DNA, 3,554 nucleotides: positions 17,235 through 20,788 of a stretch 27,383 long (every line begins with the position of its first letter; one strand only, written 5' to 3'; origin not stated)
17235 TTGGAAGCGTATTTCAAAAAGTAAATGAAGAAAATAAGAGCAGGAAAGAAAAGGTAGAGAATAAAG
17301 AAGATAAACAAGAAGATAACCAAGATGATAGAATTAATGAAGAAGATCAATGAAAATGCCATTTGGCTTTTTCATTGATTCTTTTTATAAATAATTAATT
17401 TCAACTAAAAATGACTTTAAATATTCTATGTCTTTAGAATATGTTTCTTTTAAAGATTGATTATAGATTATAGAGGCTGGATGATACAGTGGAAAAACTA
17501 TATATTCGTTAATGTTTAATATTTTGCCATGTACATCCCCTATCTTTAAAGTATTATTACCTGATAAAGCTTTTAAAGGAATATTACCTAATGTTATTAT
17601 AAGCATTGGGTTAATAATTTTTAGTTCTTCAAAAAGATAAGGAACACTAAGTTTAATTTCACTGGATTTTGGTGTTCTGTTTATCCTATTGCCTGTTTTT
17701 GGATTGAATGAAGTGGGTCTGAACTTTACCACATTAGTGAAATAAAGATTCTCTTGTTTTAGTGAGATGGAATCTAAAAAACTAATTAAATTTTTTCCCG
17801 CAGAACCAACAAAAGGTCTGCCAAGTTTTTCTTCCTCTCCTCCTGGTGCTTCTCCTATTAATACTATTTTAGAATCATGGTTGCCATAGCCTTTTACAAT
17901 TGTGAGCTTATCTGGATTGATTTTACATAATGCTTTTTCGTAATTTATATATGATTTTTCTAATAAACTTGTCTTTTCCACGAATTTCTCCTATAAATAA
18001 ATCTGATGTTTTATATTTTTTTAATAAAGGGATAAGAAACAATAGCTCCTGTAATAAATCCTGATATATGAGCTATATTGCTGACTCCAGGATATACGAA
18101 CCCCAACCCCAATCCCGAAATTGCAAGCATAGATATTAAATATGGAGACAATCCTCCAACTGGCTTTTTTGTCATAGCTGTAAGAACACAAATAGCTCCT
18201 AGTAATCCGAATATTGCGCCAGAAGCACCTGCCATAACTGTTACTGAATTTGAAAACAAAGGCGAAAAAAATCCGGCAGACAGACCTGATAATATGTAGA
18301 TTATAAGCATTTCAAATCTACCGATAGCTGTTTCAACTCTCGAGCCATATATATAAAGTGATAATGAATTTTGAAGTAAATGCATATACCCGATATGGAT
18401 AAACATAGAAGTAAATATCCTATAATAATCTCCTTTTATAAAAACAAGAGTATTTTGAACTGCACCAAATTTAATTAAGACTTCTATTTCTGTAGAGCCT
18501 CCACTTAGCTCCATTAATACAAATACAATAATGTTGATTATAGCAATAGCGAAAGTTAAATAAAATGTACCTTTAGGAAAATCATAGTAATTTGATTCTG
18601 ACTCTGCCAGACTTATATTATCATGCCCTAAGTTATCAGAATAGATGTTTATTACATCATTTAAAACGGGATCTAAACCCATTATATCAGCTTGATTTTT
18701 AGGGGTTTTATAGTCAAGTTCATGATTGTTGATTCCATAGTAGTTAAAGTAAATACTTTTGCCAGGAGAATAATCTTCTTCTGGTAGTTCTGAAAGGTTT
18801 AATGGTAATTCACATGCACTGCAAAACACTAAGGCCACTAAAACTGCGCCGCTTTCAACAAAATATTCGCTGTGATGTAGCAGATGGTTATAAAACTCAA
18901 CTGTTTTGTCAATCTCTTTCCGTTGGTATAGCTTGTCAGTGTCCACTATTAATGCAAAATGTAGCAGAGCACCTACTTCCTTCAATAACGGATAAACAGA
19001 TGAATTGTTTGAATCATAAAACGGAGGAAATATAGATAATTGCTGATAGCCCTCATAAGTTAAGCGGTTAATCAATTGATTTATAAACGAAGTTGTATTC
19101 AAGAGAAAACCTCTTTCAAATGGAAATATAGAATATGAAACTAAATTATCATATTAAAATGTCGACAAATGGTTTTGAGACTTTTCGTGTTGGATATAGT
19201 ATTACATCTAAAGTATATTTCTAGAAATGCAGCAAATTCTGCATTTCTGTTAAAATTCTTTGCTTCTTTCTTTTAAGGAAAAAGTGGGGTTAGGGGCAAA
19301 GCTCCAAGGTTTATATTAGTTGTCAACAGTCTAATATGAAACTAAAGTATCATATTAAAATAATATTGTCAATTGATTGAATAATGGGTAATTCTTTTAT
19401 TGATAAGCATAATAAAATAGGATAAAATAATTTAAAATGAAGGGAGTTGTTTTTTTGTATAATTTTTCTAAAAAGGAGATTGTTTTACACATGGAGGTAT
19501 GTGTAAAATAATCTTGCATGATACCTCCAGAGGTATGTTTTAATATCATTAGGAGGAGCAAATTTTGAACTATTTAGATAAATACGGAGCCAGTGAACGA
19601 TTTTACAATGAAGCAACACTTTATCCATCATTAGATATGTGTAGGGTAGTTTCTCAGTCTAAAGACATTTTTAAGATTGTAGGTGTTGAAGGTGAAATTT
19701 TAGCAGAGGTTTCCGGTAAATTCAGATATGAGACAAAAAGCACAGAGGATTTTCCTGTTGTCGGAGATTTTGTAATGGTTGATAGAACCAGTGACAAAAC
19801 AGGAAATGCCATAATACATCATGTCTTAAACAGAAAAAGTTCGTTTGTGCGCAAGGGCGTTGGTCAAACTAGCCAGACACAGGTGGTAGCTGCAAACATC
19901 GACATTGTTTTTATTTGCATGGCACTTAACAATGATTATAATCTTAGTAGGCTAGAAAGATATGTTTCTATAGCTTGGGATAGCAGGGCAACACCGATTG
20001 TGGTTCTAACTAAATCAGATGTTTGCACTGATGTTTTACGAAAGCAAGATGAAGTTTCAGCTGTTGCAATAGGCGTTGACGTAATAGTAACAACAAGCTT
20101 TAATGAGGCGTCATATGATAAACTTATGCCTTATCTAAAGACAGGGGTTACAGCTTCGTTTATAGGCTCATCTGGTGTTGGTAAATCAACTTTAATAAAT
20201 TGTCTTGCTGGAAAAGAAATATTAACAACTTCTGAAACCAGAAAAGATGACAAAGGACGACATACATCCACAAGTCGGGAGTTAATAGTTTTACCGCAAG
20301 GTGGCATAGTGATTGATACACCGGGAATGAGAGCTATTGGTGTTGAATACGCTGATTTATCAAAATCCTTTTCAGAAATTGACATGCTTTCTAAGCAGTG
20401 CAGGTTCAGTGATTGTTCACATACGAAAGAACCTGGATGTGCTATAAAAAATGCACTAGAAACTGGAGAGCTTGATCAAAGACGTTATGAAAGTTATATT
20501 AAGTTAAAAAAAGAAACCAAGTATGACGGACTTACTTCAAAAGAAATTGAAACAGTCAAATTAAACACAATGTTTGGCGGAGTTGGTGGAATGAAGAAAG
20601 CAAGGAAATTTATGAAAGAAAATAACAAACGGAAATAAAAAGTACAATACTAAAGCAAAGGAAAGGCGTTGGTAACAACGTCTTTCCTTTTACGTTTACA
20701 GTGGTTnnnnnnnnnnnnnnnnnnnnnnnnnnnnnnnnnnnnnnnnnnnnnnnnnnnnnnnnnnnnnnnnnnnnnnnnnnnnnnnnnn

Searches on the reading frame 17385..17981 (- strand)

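Call 11: search_protein_families(library=ncbifam, proteins=[window:17385-17981:-], max_evalue=0.00001)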
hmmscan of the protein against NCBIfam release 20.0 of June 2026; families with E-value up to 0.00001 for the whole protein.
window:17385-17981:- (198 aa): 3 families
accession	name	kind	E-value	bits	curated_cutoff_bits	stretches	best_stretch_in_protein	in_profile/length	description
NF040953.1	Arch_udg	equivalog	6.1e-41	139.9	250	1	18-189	13-183/184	type-4 uracil-DNA glycosylase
TIGR00758.1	UDG_fam4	subfamily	4.3e-40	137.2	125.3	1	19-192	4-171/173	uracil-DNA glycosylase, family 4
TIGR03914.1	UDG_fam_dom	hypoth_equivalog_domain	9.2e-29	100.7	189.95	1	18-172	57-209/231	UdgX family uracil-DNA binding protein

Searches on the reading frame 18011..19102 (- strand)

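Call 11: search_protein_families(library=ncbifam, proteins=[window:18011-19102:-], max_evalue=0.00001)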
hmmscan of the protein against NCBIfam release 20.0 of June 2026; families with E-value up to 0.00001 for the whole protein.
window:18011-19102:- (363 aa): 3 families
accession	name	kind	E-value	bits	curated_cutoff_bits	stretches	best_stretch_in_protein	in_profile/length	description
TIGR04239.1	rhombo_GlpG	equivalog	3.2e-17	63.1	250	1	171-356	85-265/271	rhomboid family intramembrane serine protease GlpG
NF008155.0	PRK10907.1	equivalog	1.1e-13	51.1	335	1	181-356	95-265/276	rhomboid family intramembrane serine protease GlpG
TIGR03902.1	rhom_GG_sort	equivalog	1.7e-10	41.1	84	1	223-326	13-114/154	rhombosortase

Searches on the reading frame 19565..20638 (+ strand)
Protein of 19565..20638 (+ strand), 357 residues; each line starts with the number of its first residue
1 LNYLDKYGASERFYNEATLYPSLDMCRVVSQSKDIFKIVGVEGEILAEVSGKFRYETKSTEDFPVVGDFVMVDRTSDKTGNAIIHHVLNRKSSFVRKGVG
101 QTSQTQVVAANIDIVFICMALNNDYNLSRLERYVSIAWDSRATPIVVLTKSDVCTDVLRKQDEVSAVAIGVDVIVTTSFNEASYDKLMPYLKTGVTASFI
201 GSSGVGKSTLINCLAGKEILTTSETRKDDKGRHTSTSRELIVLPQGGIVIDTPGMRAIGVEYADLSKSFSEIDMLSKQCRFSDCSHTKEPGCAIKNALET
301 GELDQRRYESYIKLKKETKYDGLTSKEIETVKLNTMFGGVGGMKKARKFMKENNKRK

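Call 11: search_protein_families(library=ncbifam, proteins=[window:19565-20638:+], max_evalue=0.00001)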
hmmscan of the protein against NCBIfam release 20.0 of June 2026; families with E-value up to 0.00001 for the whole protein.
window:19565-20638:+ (357 aa): 5 families
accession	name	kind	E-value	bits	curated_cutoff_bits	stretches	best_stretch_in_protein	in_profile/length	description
NF008931.0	PRK12288.1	equivalog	1.3e-47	162.5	360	1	48-318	57-333/347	small ribosomal subunit biogenesis GTPase RsgA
TIGR00157.1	TIGR00157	equivalog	2e-47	161.8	100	1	65-314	2-245/247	ribosome small subunit-dependent GTPase A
NF008932.0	PRK12289.1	equivalog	7.8e-32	110.7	483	1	65-318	60-301/363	small ribosomal subunit biogenesis GTPase RsgA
TIGR03597.1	GTPase_YqeH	equivalog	6.5e-07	28.8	297.4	1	167-256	124-216/361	ribosome biogenesis GTPase YqeH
NF000908.1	PRK00089.1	equivalog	1e-06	28.3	237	0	197-256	6-62/291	GTPase Era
